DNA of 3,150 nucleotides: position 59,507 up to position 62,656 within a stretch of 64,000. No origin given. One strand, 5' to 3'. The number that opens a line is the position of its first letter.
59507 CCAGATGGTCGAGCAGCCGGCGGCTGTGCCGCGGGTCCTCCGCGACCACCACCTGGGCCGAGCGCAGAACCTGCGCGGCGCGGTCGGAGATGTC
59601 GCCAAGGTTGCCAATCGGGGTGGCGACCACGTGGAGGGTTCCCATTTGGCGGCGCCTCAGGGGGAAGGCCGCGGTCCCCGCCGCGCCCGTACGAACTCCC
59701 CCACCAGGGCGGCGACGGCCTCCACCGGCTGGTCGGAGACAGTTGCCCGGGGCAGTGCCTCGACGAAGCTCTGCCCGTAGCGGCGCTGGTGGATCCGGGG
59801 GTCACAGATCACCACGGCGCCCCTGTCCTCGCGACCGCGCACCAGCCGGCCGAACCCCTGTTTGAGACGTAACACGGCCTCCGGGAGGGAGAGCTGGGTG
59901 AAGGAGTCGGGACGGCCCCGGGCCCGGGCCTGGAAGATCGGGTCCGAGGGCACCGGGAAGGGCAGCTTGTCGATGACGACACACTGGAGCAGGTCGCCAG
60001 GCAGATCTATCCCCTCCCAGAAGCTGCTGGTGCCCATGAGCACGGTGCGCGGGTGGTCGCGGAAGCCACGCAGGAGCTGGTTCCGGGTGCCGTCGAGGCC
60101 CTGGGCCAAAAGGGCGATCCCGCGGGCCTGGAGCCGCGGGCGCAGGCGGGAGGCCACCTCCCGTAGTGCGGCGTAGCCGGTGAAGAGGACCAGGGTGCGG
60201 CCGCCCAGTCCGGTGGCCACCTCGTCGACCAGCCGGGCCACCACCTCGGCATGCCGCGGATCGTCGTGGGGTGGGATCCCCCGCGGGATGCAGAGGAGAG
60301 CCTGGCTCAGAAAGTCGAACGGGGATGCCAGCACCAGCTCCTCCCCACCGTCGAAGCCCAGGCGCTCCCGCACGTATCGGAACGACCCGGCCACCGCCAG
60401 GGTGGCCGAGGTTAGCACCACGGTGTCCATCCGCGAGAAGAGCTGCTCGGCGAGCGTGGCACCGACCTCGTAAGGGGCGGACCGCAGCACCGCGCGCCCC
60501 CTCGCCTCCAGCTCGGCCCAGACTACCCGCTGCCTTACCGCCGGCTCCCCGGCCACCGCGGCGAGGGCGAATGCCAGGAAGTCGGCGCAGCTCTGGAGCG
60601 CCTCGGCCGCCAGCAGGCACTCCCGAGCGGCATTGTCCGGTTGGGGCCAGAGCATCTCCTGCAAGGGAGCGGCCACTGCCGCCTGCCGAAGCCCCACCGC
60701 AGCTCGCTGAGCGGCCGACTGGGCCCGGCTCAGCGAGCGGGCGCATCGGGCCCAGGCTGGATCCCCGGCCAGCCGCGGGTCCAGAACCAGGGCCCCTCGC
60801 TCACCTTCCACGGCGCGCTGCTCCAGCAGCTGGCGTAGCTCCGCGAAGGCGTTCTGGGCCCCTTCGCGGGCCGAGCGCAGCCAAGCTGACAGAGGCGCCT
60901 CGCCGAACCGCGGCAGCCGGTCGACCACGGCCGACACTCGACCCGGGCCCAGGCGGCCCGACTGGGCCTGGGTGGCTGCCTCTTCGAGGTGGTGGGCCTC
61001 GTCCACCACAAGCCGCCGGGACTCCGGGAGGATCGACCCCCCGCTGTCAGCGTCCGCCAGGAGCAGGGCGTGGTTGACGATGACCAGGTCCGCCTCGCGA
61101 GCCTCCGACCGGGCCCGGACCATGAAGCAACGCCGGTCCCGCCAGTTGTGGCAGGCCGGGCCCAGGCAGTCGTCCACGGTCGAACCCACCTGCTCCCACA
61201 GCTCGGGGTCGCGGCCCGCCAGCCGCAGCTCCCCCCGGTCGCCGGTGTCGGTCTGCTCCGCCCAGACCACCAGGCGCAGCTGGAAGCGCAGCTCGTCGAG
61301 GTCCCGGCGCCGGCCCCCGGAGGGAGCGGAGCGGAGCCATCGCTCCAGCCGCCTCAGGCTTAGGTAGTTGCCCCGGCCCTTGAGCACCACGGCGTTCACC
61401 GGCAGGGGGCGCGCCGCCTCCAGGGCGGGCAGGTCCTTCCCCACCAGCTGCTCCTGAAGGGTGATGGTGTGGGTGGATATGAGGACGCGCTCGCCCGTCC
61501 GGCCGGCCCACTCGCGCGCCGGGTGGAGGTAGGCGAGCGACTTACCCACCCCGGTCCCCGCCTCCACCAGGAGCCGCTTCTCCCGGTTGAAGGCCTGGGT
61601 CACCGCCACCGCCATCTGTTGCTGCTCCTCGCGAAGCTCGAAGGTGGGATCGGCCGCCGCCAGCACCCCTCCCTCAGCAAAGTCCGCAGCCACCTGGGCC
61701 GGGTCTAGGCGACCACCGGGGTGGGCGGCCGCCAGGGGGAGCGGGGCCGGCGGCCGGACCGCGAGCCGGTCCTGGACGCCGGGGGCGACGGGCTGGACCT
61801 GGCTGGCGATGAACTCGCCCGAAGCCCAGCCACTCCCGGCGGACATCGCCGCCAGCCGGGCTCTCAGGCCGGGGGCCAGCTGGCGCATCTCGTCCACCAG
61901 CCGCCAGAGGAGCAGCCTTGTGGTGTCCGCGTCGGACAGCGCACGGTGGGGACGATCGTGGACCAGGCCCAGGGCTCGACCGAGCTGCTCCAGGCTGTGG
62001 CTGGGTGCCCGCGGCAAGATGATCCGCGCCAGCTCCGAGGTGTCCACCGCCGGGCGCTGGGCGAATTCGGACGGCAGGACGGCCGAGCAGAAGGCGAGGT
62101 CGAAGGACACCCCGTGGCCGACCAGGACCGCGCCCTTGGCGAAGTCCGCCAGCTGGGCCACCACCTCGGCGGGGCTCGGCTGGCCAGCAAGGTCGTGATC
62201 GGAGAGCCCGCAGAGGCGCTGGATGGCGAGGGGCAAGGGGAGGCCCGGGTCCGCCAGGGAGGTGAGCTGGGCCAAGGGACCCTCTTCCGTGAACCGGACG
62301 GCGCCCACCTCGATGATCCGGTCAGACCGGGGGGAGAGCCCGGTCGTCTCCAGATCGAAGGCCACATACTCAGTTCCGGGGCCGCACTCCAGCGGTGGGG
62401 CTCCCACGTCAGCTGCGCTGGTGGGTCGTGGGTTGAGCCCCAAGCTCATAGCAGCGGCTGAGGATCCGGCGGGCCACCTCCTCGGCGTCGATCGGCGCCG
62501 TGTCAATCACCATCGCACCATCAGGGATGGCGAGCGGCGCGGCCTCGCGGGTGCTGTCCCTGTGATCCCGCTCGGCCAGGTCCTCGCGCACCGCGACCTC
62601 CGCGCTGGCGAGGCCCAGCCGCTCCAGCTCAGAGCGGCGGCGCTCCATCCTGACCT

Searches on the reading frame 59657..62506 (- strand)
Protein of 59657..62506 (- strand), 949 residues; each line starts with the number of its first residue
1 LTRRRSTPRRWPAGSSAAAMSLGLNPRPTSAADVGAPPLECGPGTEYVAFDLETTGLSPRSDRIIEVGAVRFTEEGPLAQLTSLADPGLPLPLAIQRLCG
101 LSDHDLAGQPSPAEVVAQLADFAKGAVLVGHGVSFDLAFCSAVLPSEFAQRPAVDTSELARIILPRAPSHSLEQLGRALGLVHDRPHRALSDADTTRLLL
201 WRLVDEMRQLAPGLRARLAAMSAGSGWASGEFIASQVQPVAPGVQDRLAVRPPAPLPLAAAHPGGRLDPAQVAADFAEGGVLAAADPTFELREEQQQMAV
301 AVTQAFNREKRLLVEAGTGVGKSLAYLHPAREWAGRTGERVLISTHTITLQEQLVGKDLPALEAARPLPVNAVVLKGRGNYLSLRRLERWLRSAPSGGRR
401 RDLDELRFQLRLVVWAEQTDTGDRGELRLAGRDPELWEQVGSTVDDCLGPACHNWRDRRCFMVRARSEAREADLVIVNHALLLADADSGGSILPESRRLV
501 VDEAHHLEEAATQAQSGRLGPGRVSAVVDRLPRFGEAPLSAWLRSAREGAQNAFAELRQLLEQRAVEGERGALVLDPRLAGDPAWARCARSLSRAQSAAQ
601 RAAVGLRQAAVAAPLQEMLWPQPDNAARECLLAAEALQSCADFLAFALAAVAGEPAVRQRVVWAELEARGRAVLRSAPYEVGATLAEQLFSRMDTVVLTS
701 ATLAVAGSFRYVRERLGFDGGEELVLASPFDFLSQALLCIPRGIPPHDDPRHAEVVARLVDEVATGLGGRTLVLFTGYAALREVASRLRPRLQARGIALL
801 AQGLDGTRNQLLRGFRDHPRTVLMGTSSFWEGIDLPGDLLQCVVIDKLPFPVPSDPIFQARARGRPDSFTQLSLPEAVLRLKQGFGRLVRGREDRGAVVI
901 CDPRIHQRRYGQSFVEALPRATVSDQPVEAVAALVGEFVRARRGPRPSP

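Call 26: search_protein_families(library=pfam, proteins=[window:59657-62506:-], max_evalue=0.0001)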
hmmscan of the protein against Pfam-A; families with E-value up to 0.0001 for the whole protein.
window:59657-62506:- (949 aa): 4 families
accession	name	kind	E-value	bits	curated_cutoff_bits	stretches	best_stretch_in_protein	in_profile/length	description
PF13307.12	Helicase_C_2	-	6.4e-41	140.7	25.3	1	768-920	9-169/170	Helicase C-terminal domain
PF00929.31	RNase_T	-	1.1e-21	78.6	24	1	48-196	1-160/164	Exonuclease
PF00270.35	DEAD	-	5.7e-08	33.1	26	1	296-355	4-62/167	DEAD/DEAH box helicase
PF04851.21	ResIII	-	2.1e-07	31.4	22.5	1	289-355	2-70/164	Type III restriction enzyme, res subunit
